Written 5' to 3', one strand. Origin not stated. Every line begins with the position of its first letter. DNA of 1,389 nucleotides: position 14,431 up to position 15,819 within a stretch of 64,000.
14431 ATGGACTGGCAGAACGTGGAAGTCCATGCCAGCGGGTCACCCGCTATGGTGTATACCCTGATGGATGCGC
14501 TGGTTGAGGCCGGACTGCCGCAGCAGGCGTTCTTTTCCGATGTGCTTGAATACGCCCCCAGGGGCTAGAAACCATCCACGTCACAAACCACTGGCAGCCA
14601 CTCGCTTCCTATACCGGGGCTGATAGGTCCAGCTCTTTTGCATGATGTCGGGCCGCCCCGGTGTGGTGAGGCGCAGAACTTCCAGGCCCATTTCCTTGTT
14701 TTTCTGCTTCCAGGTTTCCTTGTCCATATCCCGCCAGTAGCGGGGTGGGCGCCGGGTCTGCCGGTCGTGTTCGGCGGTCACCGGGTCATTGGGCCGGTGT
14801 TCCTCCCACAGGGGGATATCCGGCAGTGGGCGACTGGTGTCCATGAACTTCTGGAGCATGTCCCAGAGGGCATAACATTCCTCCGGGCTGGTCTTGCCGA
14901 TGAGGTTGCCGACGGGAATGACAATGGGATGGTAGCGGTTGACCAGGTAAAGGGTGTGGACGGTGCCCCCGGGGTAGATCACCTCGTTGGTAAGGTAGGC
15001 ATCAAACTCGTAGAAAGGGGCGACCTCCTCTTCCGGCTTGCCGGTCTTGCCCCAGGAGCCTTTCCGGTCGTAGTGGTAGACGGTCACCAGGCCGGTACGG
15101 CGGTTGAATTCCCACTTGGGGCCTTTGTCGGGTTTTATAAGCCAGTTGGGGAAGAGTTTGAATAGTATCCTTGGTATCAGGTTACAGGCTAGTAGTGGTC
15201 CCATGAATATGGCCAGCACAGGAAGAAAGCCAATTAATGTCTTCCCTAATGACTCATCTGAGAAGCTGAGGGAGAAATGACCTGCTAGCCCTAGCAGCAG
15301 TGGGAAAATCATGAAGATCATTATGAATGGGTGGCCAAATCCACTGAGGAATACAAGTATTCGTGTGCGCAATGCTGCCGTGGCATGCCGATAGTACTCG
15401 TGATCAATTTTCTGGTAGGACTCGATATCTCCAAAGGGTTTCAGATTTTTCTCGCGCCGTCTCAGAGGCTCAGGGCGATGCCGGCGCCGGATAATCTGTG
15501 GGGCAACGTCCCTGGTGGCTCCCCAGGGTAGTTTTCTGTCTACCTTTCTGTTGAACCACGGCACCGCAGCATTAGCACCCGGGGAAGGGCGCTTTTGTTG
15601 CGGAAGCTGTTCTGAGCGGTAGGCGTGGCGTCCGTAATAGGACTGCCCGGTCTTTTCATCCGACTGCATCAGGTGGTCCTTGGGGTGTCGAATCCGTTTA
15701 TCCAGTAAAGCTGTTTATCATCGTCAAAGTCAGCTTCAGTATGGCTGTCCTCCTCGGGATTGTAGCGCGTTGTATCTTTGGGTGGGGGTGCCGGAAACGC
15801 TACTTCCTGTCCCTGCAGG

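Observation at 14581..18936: Orphan three-ORF membrane-toxin / immunity-like cassette wedged between ubiD-reductase and hemCDXY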

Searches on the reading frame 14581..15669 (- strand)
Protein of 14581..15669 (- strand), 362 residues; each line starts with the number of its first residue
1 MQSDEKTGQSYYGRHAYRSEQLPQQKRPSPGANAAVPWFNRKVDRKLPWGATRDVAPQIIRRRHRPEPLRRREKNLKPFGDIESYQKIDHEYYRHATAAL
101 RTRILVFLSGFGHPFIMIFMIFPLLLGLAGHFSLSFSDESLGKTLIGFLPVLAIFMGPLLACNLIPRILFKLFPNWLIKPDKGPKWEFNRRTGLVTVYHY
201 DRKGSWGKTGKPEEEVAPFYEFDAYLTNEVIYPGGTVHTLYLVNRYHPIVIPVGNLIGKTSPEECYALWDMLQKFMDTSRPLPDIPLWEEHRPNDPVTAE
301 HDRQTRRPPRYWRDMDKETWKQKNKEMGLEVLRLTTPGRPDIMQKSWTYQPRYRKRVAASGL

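Call 3: search_protein_families(library=pfam, proteins=[window:14581-15669:-], max_evalue=1)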
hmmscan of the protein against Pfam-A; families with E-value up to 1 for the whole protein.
window:14581-15669:- (362 aa): 0 families

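Call 4: search_protein_families(library=ncbifam, proteins=[window:14581-15669:-], max_evalue=1)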
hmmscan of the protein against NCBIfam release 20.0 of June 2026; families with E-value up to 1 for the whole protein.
window:14581-15669:- (362 aa): 0 families

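Call 15: find_homologous_proteins(query=window:14581-15669:-)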
Query window:14581-15669:- (362 aa): 370 proteins with E <= 0.001 among 4852 candidates; the best 120 are listed.
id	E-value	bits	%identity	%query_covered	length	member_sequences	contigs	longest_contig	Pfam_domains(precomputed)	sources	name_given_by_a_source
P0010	5.5e-224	761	88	100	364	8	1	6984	-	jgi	jgi:hypothetical protein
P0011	3.7e-194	663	77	100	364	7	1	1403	-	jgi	jgi:hypothetical protein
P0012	1.2e-184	632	74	99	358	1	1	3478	-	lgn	-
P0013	4.6e-183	627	73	99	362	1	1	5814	-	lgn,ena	-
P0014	9.8e-173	593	69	98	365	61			-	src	-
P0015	4.9e-172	590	70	100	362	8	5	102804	-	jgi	jgi:hypothetical protein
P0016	1.8e-168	579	68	98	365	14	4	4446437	-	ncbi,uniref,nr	ncbi:hypothetical protein [Marinobacter sp. LQ44]|uniref:hypothetical protein n=1 Tax=unclassified M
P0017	6.8e-168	577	67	99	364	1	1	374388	-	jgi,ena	-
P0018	2.7e-167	575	67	99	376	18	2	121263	-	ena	-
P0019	2.8e-163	561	66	99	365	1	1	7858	-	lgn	-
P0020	3.1e-163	561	68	98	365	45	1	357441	-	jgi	jgi:hypothetical protein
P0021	3.4e-154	532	65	98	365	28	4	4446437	-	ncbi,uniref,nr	ncbi:hypothetical protein [Marinobacter sp. LQ44]|uniref:hypothetical protein n=1 Tax=unclassified M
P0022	6.8e-134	465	58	98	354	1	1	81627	-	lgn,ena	-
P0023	7.1e-133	461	59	94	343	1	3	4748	-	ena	-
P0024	5.4e-121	422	56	94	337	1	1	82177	-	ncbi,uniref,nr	ncbi:hypothetical protein EZI54_15345 [Marinobacter halodurans]|uniref:Uncharacterized protein n=1 T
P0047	4.3e-67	245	41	95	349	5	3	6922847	-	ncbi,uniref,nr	ncbi:hypothetical protein [Pseudomonas citronellolis]|uniref:hypothetical protein n=1 Tax=Pseudomona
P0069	1.3e-63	233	37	96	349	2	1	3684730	-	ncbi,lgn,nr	ncbi:hypothetical protein MARI_29640 [Marinobacter sp. JH2]|nr:hypothetical protein [Marinobacter sp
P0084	1.6e-62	230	38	94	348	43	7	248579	-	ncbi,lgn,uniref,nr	ncbi:hypothetical protein [Stutzerimonas stutzeri]|uniref:Transmembrane protein n=1 Tax=Stutzerimona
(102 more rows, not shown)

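Call 16: find_encoding_contigs(protein=P0016, flank=10000, max_places=3)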
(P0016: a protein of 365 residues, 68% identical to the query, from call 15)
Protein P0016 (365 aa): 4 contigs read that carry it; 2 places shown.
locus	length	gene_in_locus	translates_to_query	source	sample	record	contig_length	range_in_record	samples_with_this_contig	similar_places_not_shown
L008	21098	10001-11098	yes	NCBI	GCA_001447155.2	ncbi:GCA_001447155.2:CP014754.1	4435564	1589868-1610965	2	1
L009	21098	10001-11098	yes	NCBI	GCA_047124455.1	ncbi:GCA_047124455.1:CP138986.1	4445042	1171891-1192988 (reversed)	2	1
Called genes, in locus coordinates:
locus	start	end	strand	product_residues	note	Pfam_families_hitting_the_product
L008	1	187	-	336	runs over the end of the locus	PF04958:AstA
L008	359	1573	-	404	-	PF00202:Aminotran_3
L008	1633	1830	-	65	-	-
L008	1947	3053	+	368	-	PF02530:Porin_2, PF19577:DcaP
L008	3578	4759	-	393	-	PF02771:Acyl-CoA_dh_N, PF02770:Acyl-CoA_dh_M, PF00441:Acyl-CoA_dh_1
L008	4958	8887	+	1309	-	-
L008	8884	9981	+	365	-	-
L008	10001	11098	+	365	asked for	-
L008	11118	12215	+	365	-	-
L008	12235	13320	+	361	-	-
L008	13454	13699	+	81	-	PF02604:PhdYeFM_antitox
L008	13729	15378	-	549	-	PF00364:Biotin_lipoyl, PF01597:GCV_H (faint), PF25917:BSH_RND (faint), PF25919:BSH_CusB (faint), PF25973:BSH_CzcB (faint), PF00364:Biotin_lipoyl, PF02817:E3_binding, PF00198:2-oxoacid_dh, +2 more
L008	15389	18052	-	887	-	PF28598:PDH_E1_N, PF00456:Transketolase_N (weak), PF17831:PDH_E1_M, PF22613:Transketolase_C_1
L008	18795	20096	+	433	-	PF13701:DDE_Tnp_1_4, PF01609:DDE_Tnp_1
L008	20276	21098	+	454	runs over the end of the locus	-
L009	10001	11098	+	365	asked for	-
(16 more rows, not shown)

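Call 17: find_encoding_contigs(protein=P0047, flank=10000, max_places=3)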
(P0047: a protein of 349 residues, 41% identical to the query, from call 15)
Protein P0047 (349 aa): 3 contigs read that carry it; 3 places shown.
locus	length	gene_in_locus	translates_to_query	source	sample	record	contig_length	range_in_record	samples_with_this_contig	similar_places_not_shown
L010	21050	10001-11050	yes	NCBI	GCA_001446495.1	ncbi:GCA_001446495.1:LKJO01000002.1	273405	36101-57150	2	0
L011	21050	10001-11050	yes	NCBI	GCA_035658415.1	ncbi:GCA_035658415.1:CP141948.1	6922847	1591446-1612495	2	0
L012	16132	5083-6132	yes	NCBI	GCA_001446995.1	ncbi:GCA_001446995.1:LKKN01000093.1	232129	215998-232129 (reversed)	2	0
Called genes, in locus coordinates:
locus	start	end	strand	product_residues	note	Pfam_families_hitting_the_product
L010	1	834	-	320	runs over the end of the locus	PF00892:EamA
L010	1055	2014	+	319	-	PF00291:PALP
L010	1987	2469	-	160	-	PF00376:MerR, PF13411:MerR_1, PF09278:MerR-DNA-bind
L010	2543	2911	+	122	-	-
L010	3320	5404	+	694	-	PF05954:Phage_GPD, PF04717:Phage_base_V, PF22178:Gp5_trimer_C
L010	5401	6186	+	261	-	PF13503:DUF4123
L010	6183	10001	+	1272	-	-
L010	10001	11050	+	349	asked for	-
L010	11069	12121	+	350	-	-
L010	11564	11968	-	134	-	-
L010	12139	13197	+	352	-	-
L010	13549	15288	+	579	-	PF03485:Arg_tRNA_synt_N, PF00750:tRNA-synt_1d, PF05746:DALR_1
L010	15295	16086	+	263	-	PF05036:SPOR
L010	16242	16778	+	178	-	PF00227:Proteasome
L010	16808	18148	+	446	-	PF00493:MCM (faint), PF01078:Mg_chelatase (faint), PF05496:RuvB_N (faint), PF13191:AAA_16 (faint), PF00004:AAA, PF07728:AAA_5 (faint), PF07724:AAA_2, PF00004:AAA (weak), +1 more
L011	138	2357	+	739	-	PF17764:PriA_3primeBD, PF00270:DEAD, PF04851:ResIII, PF18319:Zn_ribbon_PriA, PF00271:Helicase_C (weak), PF18074:PriA_C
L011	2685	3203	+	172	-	PF05638:T6SS_HCP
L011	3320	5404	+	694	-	PF05954:Phage_GPD, PF04717:Phage_base_V, PF22178:Gp5_trimer_C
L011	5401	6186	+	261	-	PF13503:DUF4123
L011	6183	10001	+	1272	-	-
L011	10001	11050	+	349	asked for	-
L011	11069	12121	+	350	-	-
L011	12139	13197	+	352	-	-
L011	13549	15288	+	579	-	PF03485:Arg_tRNA_synt_N, PF00750:tRNA-synt_1d, PF05746:DALR_1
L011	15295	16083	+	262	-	PF05036:SPOR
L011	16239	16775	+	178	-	PF00227:Proteasome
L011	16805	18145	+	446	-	PF00493:MCM (faint), PF01078:Mg_chelatase (faint), PF05496:RuvB_N (faint), PF13191:AAA_16 (faint), PF00004:AAA, PF07728:AAA_5 (faint), PF07724:AAA_2, PF00004:AAA (weak), +1 more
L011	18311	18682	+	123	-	PF06155:GBBH-like_N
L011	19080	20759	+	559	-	PF07167:PhaC_N, PF00561:Abhydrolase_1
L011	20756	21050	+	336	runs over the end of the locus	PF00561:Abhydrolase_1, PF12146:Hydrolase_4, PF12697:Abhydrolase_6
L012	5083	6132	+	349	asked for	-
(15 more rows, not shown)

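Call 18: find_encoding_contigs(protein=P0084, flank=10000, max_places=3)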
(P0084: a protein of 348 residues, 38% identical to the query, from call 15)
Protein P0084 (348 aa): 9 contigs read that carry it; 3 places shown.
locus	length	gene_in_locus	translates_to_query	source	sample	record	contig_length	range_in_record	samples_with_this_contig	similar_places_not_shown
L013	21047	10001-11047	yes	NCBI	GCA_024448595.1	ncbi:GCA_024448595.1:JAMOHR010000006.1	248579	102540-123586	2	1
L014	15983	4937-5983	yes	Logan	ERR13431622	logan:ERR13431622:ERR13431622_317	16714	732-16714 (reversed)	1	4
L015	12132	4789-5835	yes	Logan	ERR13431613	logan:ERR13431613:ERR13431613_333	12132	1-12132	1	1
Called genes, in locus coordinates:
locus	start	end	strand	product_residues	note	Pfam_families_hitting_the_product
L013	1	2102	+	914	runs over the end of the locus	PF02739:5_3_exonuc_N, PF01367:5_3_exonuc, PF01612:DNA_pol_A_exo1, PF22619:DNA_polI_exo1, PF00476:DNA_pol_A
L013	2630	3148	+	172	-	PF05638:T6SS_HCP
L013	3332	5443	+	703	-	PF05954:Phage_GPD, PF04717:Phage_base_V, PF22178:Gp5_trimer_C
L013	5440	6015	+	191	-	PF13503:DUF4123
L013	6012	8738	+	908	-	PF20249:VasX_N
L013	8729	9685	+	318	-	-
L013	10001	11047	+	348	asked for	-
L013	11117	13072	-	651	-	PF25226:DUF7844, PF13387:Lnb_N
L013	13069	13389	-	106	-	PF09498:DUF2388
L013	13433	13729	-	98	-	PF09498:DUF2388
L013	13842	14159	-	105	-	PF09498:DUF2388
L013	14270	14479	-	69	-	PF06568:YjiS-like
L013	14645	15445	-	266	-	PF02311:AraC_binding, PF07883:Cupin_2 (weak), PF12833:HTH_18, PF00165:HTH_AraC (weak)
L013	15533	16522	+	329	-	PF13593:SBF_like, PF01758:SBF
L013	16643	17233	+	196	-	PF02525:Flavodoxin_2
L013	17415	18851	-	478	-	PF02233:PNTB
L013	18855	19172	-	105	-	PF12769:PNTB_4TM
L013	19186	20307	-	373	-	PF05222:AlaDh_PNT_N, PF01262:AlaDh_PNT_C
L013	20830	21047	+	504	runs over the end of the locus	PF05157:MshEN (faint), PF22341:GSPE_N1E, PF13191:AAA_16 (faint), PF00437:T2SSE, PF25199:nSTAND_NTPase5 (weak)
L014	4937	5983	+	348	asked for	-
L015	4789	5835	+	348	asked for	-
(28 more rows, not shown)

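Call 32: search_protein_families(library=ncbifam, max_evalue=0.1, proteins=[L008:4958-8887:+, L011:6183-10001:+, L013:6012-8738:+, L013:8729-9685:+])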
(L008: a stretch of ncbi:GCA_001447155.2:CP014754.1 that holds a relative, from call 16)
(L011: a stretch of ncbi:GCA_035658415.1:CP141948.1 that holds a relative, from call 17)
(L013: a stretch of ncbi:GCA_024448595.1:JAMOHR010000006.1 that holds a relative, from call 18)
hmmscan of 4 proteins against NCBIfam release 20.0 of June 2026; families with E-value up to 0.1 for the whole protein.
L008:4958-8887:+ (1309 aa): 6 families
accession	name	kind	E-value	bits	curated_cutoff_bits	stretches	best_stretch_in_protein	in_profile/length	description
NF041559.1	BTH_I2691_fam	subfamily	7.5e-14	51.2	150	1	821-1119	561-856/858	T6SS effector BTH_I2691 family protein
NF045487.1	ASRP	equivalog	2.3e-05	23.2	300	2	821-904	330-412/593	archaea-specific SMC-related protein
TIGR02168.1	SMC_prok_B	equivalog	8.4e-05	20.5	567.35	2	642-743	378-481/1181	chromosome segregation protein SMC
NF045762.1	PhenlGlyoxDHPadE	equivalog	0.016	15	300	1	599-674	96-173/187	NADH-dependent phenylglyoxylate dehydrogenase subunit gamma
NF002572.0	PRK02224.1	equivalog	0.02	13.2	1087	1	642-900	250-438/888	DNA double-strand break repair ATPase Rad50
TIGR02169.1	SMC_prok_A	equivalog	0.021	12.5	729.4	1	822-903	418-499/1165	chromosome segregation protein SMC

L011:6183-10001:+ (1272 aa): 1 family
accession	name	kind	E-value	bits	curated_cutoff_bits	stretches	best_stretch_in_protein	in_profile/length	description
NF041559.1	BTH_I2691_fam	subfamily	1.7e-15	56.7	150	1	671-1090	491-856/858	T6SS effector BTH_I2691 family protein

L013:6012-8738:+ (908 aa): 1 family
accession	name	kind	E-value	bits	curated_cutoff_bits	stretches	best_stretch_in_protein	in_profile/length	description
NF041559.1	BTH_I2691_fam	subfamily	8.4e-47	160.2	150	2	273-782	373-857/858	T6SS effector BTH_I2691 family protein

L013:8729-9685:+ (318 aa): 0 families

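Call 33: search_protein_families(library=pfam, max_evalue=0.1, proteins=[L008:4958-8887:+, L011:6183-10001:+, L013:6012-8738:+, L013:8729-9685:+])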
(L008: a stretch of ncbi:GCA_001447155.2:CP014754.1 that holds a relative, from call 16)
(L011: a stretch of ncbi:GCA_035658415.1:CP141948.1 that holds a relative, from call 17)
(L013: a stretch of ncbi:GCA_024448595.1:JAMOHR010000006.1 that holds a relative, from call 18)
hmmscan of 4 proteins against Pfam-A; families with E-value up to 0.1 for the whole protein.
L008:4958-8887:+ (1309 aa): 3 families
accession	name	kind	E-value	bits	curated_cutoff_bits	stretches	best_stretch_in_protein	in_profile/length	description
PF20249.3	VasX_N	-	0.0023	18.5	27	1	142-239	49-143/156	VasX toxin N-terminal region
PF13851.11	GAS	-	0.0069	16.2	32.3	1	646-768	50-169/200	Growth-arrest specific micro-tubule binding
PF09969.14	DUF2203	-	0.014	16.5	24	1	806-881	8-81/122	Uncharacterized conserved protein (DUF2203)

L011:6183-10001:+ (1272 aa): 1 family
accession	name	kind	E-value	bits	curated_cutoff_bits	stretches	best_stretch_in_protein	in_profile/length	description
PF20249.3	VasX_N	-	0.0028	18.2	27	1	137-243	50-153/156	VasX toxin N-terminal region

L013:6012-8738:+ (908 aa): 1 family
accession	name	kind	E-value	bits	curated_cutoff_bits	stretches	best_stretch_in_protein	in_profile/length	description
PF20249.3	VasX_N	-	1.6e-16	61.2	27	1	21-157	9-153/156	VasX toxin N-terminal region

L013:8729-9685:+ (318 aa): 1 family
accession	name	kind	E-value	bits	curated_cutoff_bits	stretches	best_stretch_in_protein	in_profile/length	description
PF20455.3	DUF6708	-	0.0014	18.9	27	1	98-292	8-190/200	Family of unknown function (DUF6708)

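Call 36: search_solved_structures(query=L008:4958-8887:+, max_evalue=1, show_alignments=2)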
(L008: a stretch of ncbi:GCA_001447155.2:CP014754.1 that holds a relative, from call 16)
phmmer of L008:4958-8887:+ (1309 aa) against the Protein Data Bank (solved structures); distinct sequences matched with E-value up to 1: 1.
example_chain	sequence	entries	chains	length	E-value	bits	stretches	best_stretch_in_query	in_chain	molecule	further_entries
6rgo_C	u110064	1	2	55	0.63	11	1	669-714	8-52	Autophagy protein 16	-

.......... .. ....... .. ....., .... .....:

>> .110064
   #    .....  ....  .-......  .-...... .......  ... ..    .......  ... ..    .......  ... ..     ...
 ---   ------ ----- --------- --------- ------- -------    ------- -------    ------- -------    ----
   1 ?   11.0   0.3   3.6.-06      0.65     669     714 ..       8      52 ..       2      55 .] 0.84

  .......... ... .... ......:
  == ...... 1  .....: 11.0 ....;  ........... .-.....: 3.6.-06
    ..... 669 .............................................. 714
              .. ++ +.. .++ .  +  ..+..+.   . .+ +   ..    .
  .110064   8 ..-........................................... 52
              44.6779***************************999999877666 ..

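Call 48: search_protein_families(library=pfam, alignment_id=A3, max_evalue=1)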
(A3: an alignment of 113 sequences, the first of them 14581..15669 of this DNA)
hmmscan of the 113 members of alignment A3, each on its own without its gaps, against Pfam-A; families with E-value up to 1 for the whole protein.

A. member 1, window:14581-15669:- (362 aa): 0 families

B. families by the number of members that match (of 113 scanned): 23 families
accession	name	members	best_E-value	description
PF09583.15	Phageshock_PspG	5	0.28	Phage shock protein G (Phageshock_PspG)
PF20479.3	TMEM128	3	0.011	TMEM128 protein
PF03631.20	Virul_fac_BrkB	3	0.014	Virulence factor BrkB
PF15093.11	SPMIP4-like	2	0.018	Sperm-associated microtubule inner protein 4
PF20455.3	DUF6708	2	0.024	Family of unknown function (DUF6708)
PF16995.10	tRNA-synt_2_TM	1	0.016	Transmembrane region of lysyl-tRNA synthetase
PF04955.18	HupE_UreJ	1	0.077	HupE / UreJ protein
PF10320.15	7TM_GPCR_Srsx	1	0.078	Serpentine type 7TM GPCR chemoreceptor Srsx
PF01127.27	Sdh_cyt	1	0.11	Succinate dehydrogenase/Fumarate reductase transmembrane subunit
PF11911.13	DUF3429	1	0.13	Protein of unknown function (DUF3429)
PF18191.6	PnpCD_PnpD_N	1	0.14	Hydroquinone 1,2-dioxygenase large subunit N-terminal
PF09874.14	DUF2101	1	0.14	Predicted membrane protein (DUF2101)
PF09796.14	QCR10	1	0.15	Ubiquinol-cytochrome-c reductase complex subunit (QCR10)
PF25637.1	DUF7942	1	0.16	Family of unknown function (DUF7942)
PF00376.29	MerR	1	0.17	MerR family regulatory protein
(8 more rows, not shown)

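Call 53: predict_structure(alignment_id=A3)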
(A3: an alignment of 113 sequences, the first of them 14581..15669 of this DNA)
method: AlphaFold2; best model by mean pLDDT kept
length: 362 residues; sequences in the alignment: 113
mean_pLDDT: 88.9   pTM: 0.84
mean pLDDT of the five models: 88.9, 87.0, 85.8, 85.1, 85.1
residues with pLDDT >= 90: 249; 70-90: 78; 50-70: 27; < 50: 8
segments of 3 or more residues with pLDDT < 50: 1-8
pLDDT, mean of each block of 10 residues (from residue 1): 48 94 86 73 92 95 92 73 75 91 90 91 92 83 90 94 93 83 93 97 93 96 94 90 93 93 97 97 95 97 96 96 97 96 85 66 56
secondary structure, 60 per line:
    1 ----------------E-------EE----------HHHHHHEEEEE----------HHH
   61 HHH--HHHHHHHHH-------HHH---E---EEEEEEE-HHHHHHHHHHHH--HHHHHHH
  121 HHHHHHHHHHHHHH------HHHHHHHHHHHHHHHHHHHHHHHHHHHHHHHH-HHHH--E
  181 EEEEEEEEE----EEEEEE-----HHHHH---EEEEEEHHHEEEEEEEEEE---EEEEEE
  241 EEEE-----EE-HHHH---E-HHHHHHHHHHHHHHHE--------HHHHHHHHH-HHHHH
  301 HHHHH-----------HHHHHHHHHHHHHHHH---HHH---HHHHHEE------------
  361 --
elements in order: H37-42 E43-47 H58-63 H66-74 E92-98 H100-111 H114-134 H141-172 H174-177 E180-189 E194-199 H205-209 E213-218 E222-231 E235-244 H253-256 H262-276 H286-294 H296-305 H317-332 H342-346

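Call 56: find_encoding_contigs(protein=P0010, flank=10000, max_places=4)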
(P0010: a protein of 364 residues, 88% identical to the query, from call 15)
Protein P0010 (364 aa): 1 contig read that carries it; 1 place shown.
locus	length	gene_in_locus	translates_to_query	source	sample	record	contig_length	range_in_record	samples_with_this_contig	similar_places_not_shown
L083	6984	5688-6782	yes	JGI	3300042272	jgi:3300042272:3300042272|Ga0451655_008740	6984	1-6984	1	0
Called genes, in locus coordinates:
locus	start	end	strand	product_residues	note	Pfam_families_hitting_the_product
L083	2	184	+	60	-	?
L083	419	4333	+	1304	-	-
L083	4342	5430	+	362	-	-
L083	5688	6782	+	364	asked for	-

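Call 57: find_encoding_contigs(protein=P0015, flank=10000, max_places=3)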
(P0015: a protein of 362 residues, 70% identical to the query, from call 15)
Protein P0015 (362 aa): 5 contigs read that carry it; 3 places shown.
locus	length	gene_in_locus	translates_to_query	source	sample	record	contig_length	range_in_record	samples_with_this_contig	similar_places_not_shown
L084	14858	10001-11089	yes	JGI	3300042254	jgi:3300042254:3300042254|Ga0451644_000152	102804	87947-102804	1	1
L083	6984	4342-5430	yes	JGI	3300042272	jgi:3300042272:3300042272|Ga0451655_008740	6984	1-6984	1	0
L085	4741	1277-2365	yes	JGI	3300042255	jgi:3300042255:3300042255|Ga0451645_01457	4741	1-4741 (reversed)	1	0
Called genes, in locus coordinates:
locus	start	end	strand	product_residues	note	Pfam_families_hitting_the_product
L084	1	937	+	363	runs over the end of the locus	PF06580:His_kinase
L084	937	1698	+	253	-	PF00072:Response_reg, PF04397:LytTR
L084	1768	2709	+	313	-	PF01379:Porphobil_deam, PF03900:Porphobil_deamC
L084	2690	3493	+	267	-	PF02602:HEM4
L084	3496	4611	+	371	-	PF04375:HemX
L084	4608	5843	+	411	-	PF07219:HemY_N, PF13428:TPR_14 (faint), PF13432:TPR_16 (faint), PF14559:TPR_19 (faint)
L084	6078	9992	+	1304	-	-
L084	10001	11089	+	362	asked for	-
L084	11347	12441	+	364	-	-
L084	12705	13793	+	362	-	-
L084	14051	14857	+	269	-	?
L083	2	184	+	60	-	?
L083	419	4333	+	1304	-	-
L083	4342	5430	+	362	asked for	-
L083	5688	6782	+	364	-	-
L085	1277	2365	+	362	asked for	-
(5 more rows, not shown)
